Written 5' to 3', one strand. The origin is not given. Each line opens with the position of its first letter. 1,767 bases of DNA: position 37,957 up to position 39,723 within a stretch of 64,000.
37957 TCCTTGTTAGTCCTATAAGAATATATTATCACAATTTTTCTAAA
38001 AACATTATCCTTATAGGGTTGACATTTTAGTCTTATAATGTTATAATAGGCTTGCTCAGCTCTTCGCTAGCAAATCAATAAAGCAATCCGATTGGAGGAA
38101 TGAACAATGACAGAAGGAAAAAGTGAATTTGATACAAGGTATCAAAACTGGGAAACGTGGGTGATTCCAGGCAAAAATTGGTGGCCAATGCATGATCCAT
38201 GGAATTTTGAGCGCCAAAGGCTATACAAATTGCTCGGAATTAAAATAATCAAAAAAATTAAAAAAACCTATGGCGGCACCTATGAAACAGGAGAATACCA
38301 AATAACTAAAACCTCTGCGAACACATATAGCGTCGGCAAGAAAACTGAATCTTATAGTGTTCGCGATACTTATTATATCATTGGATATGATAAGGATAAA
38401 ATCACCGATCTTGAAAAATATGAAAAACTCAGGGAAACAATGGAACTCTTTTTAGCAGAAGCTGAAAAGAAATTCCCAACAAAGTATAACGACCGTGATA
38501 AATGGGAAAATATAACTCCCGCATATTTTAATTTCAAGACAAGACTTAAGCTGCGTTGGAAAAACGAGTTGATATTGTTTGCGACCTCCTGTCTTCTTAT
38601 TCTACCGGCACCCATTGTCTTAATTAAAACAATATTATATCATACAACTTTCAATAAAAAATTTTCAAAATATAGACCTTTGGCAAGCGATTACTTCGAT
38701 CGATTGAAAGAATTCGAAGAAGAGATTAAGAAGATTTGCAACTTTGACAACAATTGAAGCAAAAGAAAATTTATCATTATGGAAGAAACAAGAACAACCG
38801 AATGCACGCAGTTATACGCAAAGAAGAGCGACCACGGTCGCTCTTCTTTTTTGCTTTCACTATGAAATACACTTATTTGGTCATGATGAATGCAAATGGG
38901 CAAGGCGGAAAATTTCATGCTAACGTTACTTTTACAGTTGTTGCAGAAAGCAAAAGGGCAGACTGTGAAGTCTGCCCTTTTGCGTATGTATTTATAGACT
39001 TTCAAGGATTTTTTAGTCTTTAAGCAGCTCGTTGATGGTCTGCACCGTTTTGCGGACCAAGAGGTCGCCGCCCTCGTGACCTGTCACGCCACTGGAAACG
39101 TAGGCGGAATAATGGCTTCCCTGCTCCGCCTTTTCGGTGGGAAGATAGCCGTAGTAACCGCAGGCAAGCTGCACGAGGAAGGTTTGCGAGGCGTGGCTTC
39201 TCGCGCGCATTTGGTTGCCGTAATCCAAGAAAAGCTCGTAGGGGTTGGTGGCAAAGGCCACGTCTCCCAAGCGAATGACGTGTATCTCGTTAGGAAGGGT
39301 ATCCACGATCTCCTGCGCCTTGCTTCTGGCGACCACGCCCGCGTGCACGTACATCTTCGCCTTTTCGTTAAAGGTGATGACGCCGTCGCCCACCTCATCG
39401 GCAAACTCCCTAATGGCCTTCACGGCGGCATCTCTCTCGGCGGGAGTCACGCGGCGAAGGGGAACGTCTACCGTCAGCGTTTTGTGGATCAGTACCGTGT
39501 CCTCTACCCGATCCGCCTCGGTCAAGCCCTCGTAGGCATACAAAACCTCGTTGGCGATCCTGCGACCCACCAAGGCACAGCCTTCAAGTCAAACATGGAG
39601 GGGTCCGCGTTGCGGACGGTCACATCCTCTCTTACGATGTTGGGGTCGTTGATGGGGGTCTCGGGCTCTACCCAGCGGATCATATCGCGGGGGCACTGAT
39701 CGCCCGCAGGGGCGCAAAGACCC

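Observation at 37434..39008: Low-GC two-gene islet (XRE repressor plus unknown 216-aa ORF) bracketed by a duplicated pair of terminators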

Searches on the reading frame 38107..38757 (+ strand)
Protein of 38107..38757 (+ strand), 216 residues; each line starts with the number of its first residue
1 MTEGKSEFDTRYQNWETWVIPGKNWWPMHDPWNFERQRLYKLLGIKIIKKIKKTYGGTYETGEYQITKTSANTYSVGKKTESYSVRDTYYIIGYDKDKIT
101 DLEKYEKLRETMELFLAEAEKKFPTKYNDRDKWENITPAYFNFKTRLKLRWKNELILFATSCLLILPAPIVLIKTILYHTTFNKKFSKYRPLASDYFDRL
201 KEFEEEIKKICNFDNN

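Call 8: search_protein_families(library=pfam, proteins=[window:38107-38757:+], max_evalue=0.01)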
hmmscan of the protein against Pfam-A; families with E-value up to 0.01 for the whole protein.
window:38107-38757:+ (216 aa): 0 families

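Call 9: search_protein_families(library=padloc, proteins=[window:38107-38757:+], max_evalue=1)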
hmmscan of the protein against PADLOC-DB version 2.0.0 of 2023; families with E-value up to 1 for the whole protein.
window:38107-38757:+ (216 aa): 0 families

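Call 10: search_protein_families(library=phrogs, proteins=[window:38107-38757:+], max_evalue=1)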
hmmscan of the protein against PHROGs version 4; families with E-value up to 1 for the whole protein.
window:38107-38757:+ (216 aa): 3 families
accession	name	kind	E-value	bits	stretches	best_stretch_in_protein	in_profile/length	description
phrog_24444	-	unknown function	0.0071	17.2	1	41-100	32-87/139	-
phrog_4150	-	head and packaging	0.044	13.8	1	47-107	73-133/430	virion structural protein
phrog_8516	-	head and packaging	0.19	12.4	1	47-103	73-129/231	virion structural protein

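Call 11: find_homologous_proteins(query=window:38107-38757:+, max_evalue=0.01)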
Query window:38107-38757:+ (216 aa): 3 proteins with E <= 0.01 among 419 candidates.
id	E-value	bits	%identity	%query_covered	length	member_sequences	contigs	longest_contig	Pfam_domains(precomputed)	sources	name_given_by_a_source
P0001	3.4e-143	493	100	100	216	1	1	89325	-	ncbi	-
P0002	1.7e-64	235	51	97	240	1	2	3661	-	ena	-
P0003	1.6e-45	173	44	97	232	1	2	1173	-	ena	-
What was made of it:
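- The source appears to be a single 89-kb NCBI contig (call 11).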

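Call 12: find_encoding_contigs(protein=window:38107-38757:+, flank=10000, max_places=10)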
Protein window:38107-38757:+ (216 aa): no gene with exactly this product is on record in the collection.

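Call 13: find_encoding_contigs(protein=P0002, flank=10000)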
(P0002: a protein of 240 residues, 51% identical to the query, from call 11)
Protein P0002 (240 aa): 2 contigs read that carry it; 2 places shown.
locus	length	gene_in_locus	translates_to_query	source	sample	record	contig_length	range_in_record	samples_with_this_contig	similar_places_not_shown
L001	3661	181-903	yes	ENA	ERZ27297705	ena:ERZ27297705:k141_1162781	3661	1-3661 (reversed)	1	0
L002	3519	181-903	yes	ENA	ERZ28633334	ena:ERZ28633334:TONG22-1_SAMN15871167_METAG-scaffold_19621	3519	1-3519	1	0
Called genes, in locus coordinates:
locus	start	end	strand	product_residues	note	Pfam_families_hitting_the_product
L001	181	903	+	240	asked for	-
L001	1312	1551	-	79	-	-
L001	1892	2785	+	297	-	PF02661:Fic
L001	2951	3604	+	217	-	-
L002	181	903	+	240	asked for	-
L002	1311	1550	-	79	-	-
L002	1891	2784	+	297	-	PF12728:HTH_17 (weak), PF02661:Fic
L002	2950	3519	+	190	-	?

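Call 14: find_encoding_contigs(protein=P0003, flank=10000)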
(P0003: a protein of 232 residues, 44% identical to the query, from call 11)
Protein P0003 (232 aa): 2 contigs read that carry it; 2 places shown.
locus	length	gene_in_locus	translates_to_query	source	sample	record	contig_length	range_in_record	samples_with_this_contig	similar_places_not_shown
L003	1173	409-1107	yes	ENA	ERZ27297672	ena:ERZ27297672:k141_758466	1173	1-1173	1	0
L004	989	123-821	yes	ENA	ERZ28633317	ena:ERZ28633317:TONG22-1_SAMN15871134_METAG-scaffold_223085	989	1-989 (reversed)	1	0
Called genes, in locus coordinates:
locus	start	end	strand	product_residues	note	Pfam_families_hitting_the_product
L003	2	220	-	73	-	?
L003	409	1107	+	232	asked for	-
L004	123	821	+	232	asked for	-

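Call 15: find_encoding_contigs(protein=P0001, flank=10000)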
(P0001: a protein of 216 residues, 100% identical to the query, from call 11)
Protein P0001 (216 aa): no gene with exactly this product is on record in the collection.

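Call 29: find_related_loci(query=A2, collection=viral_contigs, flank=10000)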
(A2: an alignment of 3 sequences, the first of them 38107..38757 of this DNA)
Query A2 (216 aa) in viral_contigs; peptide patterns used: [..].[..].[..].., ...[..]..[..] (x = any residue, [..] = any of these).
120 stretches matched a pattern, but none encodes a relative of the query by tblastn (E <= 1e-3).

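Call 33: search_protein_representatives(alignment_id=A2)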
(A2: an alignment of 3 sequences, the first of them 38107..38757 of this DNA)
Query: 3 sequences, 238 profile positions. Proteins with E-value up to 0.001 (for the whole library): 21; up to 1e-10: 18; up to 1e-30: 7. The best 21 are listed.
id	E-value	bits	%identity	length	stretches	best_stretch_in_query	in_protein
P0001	9.4e-111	385.3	-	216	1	17-238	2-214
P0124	4.4e-87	307.8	-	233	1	1-236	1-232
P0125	8.0e-53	195.6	-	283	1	26-234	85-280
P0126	8.8e-40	152.9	-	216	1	48-235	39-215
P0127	1.0e-37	146.2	-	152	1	1-135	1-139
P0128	1.1e-35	139.5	-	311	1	1-237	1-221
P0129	5.5e-32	127.4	-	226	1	3-238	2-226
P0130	2.1e-30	122.3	-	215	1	1-238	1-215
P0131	2.2e-28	115.6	-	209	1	1-237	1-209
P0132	1.5e-25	106.3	-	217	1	1-237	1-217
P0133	1.7e-23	99.6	-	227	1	15-235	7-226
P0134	2.1e-22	96.0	-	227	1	4-237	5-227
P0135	1.5e-21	93.2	-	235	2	1-155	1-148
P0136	1.4e-18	83.6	-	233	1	37-235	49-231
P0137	1.8e-17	79.9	-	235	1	1-237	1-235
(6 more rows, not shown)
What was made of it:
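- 38107..38757 (+): orf216, the cargo gene: a membrane-anchored protein of a rare family. GGAGG ribosome-binding site 8-9 nt upstream of the ATG. 3 clusters among 5.8 billion proteins (call 11) and 21 representatives among 1.84 billion (call 33).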

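Call 52: find_homologous_proteins(query=A4, max_evalue=0.001)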
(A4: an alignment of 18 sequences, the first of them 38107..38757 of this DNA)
Query A4 (18 sequences) (216 aa, profile of the alignment): 8 proteins with E <= 0.001 among 8000 candidates.
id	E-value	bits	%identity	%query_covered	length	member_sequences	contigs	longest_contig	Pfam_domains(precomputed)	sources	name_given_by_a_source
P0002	2.9e-76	274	51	97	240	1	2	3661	-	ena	-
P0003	8.1e-75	269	44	97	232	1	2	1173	-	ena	-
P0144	1.4e-73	265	43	97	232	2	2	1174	-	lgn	-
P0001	4.6e-69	250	100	100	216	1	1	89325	-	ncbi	-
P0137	9.0e-64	233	30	84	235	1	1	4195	-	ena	-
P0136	5.9e-61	224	26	90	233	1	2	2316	-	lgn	-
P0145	3.0e-57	212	29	85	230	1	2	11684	-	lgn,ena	-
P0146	1.2e-56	210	30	84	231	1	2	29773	-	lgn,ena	-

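Call 53: find_encoding_contigs(protein=P0146, flank=6000, max_places=3)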
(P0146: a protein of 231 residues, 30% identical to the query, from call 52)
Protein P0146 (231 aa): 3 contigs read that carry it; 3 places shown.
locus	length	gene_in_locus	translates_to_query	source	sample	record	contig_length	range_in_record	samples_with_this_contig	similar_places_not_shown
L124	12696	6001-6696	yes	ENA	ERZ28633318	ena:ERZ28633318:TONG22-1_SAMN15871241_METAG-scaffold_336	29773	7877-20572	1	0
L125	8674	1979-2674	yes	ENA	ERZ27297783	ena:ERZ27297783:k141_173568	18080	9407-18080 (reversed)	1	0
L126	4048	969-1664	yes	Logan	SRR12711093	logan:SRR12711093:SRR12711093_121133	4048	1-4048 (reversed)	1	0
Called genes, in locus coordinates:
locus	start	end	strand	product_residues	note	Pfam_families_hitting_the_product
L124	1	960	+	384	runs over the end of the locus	PF01420:Methylase_S (weak)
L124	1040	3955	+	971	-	PF04313:HSDR_N, PF04851:ResIII, PF18766:SWI2_SNF2, PF00270:DEAD (weak), PF22679:T1R_D3-like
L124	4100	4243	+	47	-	-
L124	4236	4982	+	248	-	-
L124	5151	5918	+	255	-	-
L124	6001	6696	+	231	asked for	-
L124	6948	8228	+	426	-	PF00004:AAA, PF17862:AAA_lid_3 (faint), PF01434:Peptidase_M41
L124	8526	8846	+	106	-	-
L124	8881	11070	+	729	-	-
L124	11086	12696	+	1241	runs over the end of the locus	PF00091:Tubulin (faint), PF13809:Tubulin_2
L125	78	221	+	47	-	-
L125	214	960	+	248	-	-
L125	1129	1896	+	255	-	-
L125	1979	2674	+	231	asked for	-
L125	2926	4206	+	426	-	PF00004:AAA, PF17862:AAA_lid_3 (faint), PF01434:Peptidase_M41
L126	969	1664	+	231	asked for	-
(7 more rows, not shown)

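Call 54: find_encoding_contigs(protein=P0145, flank=6000, max_places=3)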
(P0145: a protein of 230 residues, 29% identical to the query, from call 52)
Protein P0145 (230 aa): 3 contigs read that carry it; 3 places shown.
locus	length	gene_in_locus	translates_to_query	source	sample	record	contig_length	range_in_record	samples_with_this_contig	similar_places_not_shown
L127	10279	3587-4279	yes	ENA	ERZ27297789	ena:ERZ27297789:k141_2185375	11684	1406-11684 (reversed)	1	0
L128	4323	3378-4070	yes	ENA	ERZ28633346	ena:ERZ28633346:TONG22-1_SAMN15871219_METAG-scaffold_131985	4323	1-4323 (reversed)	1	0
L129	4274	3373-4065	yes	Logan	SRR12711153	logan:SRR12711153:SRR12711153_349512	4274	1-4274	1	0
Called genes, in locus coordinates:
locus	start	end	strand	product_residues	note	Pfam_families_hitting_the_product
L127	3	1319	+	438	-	?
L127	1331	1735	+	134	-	-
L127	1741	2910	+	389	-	-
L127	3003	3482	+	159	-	-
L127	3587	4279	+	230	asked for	-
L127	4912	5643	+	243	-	PF00072:Response_reg, PF04397:LytTR (weak)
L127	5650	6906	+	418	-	PF14501:HATPase_c_5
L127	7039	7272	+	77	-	-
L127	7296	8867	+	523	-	PF00375:SDF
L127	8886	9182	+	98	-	PF01740:STAS, PF13466:STAS_2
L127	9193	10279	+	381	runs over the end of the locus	PF01757:Acyl_transf_3, PF07786:HGSNAT_cat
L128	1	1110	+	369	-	?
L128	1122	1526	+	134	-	-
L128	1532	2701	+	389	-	-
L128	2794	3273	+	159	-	-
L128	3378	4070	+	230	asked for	-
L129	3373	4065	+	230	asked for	-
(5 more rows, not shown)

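Call 57: search_solved_structures(query=A4, max_evalue=10)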
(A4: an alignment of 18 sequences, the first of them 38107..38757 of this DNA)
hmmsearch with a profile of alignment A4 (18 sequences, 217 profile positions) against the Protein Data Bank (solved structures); distinct sequences matched with E-value up to 10: 1.
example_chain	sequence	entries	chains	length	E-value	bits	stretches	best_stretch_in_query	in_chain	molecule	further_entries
5az4_A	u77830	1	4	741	2.7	10.8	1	59-94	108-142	Flagellar hook subunit protein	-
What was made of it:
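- Tried and rejected: The PDB sequence profile search found nothing (call 57).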

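Call 58: search_protein_families(library=ncbifam, proteins=[window:38107-38757:+], max_evalue=0.01)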
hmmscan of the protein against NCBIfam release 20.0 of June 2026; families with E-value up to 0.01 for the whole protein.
window:38107-38757:+ (216 aa): 0 families

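Call 62: predict_structure(alignment_id=A5)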
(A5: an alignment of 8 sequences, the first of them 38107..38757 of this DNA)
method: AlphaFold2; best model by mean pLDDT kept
length: 216 residues; sequences in the alignment: 8
mean_pLDDT: 80.3   pTM: 0.67
mean pLDDT of the five models: 80.3, 80.1, 79.8, 79.5, 75.6
residues with pLDDT >= 90: 64; 70-90: 112; 50-70: 33; < 50: 7
segments of 3 or more residues with pLDDT < 50: none
pLDDT, mean of each block of 10 residues (from residue 1): 61 86 81 90 90 77 83 82 78 91 94 93 67 71 77 59 62 81 87 93 94 62
secondary structure, 60 per line:
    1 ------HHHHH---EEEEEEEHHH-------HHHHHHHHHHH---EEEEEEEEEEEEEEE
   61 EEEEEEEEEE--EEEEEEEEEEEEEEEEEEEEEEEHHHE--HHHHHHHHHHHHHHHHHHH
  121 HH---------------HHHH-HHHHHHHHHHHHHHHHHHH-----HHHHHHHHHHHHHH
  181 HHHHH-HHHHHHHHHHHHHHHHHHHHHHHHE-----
elements in order: H7-11 E15-21 H32-42 E46-70 E73-95 H102-122 H138-141 H143-161 H167-185 H187-210
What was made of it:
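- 38107..38757 (+): AF2 model pLDDT 80, pTM 0.67 (call 62).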

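Call 67: fold_search(model_id=the predicted structure, library=viral)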
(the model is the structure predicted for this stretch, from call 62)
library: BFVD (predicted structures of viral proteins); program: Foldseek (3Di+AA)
matches with E <= 10: 529; with E <= 0.001: 0
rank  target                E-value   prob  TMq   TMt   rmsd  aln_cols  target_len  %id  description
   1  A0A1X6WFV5            1.6e-03  0.90  0.12  0.19  11.8       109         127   11  (no name in the UniProt tables at hand)
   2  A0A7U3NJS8            2.7e-02  0.41  0.14  0.30   9.2        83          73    7  Uncharacterized protein [Bacillus phage Kirov]
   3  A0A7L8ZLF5            4.0e-02  0.21  0.16  0.23  10.7       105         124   11  Uncharacterized protein [Erwinia phage pEa_SNUABM_12]
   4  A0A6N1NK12            4.8e-02  0.44  0.16  0.28   9.6        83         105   14  Putative ORFan [Tupanvirus deep ocean]
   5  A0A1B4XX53            9.1e-02  0.18  0.15  0.13  11.0       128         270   14  DUF2786 domain-containing protein [Tenacibaculum phage pT24]
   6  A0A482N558            9.7e-02  0.35  0.19  0.21   7.7        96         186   11  Uncharacterized protein [Escherichia phage vB_EcoS_MM01]
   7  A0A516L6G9            1.2e-01  0.21  0.16  0.14   9.6        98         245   12  (no name in the UniProt tables at hand)
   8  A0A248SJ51            1.2e-01  0.20  0.19  0.21  16.6       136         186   14  (no name in the UniProt tables at hand)
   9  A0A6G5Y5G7            1.4e-01  0.09  0.10  0.19  12.2        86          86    9  (no name in the UniProt tables at hand)
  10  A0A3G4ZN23            1.7e-01  0.13  0.20  0.10  16.1       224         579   10  AAA family ATPase [Terrestrivirus sp.]
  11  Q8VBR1                1.9e-01  0.16  0.12  0.20  18.4       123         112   12  RNA-directed RNA polymerase catalytic subunit (Fragment) [Thogotovirus thogotoense]
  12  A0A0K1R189            2.1e-01  0.16  0.20  0.21  11.6       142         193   15  Nuclear protein UL3 [Testudinid alphaherpesvirus 3]
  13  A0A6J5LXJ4            2.3e-01  0.08  0.12  0.16  24.3       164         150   15  Uncharacterized protein [uncultured Caudovirales phage]
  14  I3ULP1                3.2e-01  0.16  0.15  0.15  18.4       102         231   12  (no name in the UniProt tables at hand)
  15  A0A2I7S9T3            3.4e-01  0.16  0.21  0.24  27.0       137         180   15  (no name in the UniProt tables at hand)
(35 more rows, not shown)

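Call 69: fold_search(model_id=the predicted structure, library=pdb)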
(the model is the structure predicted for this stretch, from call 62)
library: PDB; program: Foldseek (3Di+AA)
matches with E <= 10: 598; with E <= 0.001: 0
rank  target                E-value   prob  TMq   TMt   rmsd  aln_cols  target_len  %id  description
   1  6sb3_A                8.0e-02  0.28  0.14  0.06  11.4        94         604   10  CryoEM structure of murine perforin-2 ectodomain in a pre-pore form (released 2020-02-05)
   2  4rx6_B                9.7e-02  0.14  0.11  0.17   9.0        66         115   23  Structure of B. subtilis GlnK-ATP complex to 2.6 Angstrom (released 2015-12-30)
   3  6z1p_Aw               1.4e-01  0.09  0.15  0.11  17.5       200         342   14  Structure of the mitochondrial ribosome from Tetrahymena thermophila (released 2020-06-24)
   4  9bvq_A                1.4e-01  0.06  0.13  0.05  26.1       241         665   11  Vitamin K-dependent gamma-carboxylase with TMG2 propeptide and glutamate-rich region (released 2025-01-22)
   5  8q7z_At               1.5e-01  0.69  0.22  0.39   6.2        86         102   12  Structure of the G. gallus 80S non-rotated ribosome (released 2024-08-28)
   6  9jxs_D                1.5e-01  0.12  0.12  0.11  10.6        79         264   10  Cryo-EM structure of Cas5-HNH Cascade bound with dsDNA (released 2024-12-11)
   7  2h9u                  1.7e-01  0.60  0.22  0.39   4.4        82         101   13  Crystal structure of the archaea specific DNA binding protein (released 2007-06-12)
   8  6sb4_H                1.7e-01  0.38  0.13  0.14   5.5        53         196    9  Crystal structure of murine perforin-2 P2 domain crystal form 2 (released 2020-02-05)
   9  9qf4_Al               1.7e-01  0.23  0.16  0.28   6.4        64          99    9  Structure of P. furiosus 70S ribosome grown at 95 degC (released 2025-11-05)
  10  9l6r_A                1.7e-01  0.06  0.13  0.05  26.1       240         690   11  double-mutant (K217A & K218A) Vitamin K-dependent gamma-carboxylase in complex with Coagulation factor IX and vitamin  (released 2025-10-08)
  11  6sb4_B                1.8e-01  0.25  0.11  0.12   6.9        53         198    9  Crystal structure of murine perforin-2 P2 domain crystal form 2 (released 2020-02-05)
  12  9mqb_A                1.8e-01  0.05  0.11  0.04  26.0       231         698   11  Vitamin K-dependent gamma-carboxylase with Osteocalcin (mutant) and vitamin K hydroquinone and calcium (released 2025-10-08)
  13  6zsb_AH               1.9e-01  0.80  0.25  0.37   4.1        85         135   16  Human mitochondrial ribosome in complex with mRNA and P-site tRNA (released 2020-09-16)
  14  6sb4_C                1.9e-01  0.33  0.13  0.13   5.9        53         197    9  Crystal structure of murine perforin-2 P2 domain crystal form 2 (released 2020-02-05)
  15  5aj3_J                2.2e-01  0.69  0.23  0.36   6.3        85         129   18  Structure of the small subunit of the mammalian mitoribosome (released 2015-04-22)
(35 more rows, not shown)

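Call 78: search_dna_similar(query=window:38107-38757:+, collection=phages, mode=protein, max_evalue=0.01, max_rows=10)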
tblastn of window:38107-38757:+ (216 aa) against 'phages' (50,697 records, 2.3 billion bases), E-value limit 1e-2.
No match.
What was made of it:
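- orf216 has no match in 50,697 phage records or in IMG/VR (calls 29, 78).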

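Call 79: search_dna_similar(query=window:38107-38757:+, collection=plasmids, mode=protein, max_evalue=0.01, max_rows=10)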
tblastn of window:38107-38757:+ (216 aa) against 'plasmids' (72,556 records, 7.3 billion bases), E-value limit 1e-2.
No match.

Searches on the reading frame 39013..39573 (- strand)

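Call 8: search_protein_families(library=pfam, proteins=[window:39013-39573:-], max_evalue=0.01)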
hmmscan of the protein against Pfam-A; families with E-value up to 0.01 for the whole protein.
window:39013-39573:- (186 aa): 1 family
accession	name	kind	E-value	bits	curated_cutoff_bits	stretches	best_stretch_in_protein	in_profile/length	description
PF22775.2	GA_3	-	0.0047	17.8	27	1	44-95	17-69/100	GA-like domain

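Call 58: search_protein_families(library=ncbifam, proteins=[window:39013-39573:-], max_evalue=0.01)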
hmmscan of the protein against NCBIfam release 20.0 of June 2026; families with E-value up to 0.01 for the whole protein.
window:39013-39573:- (186 aa): 0 families
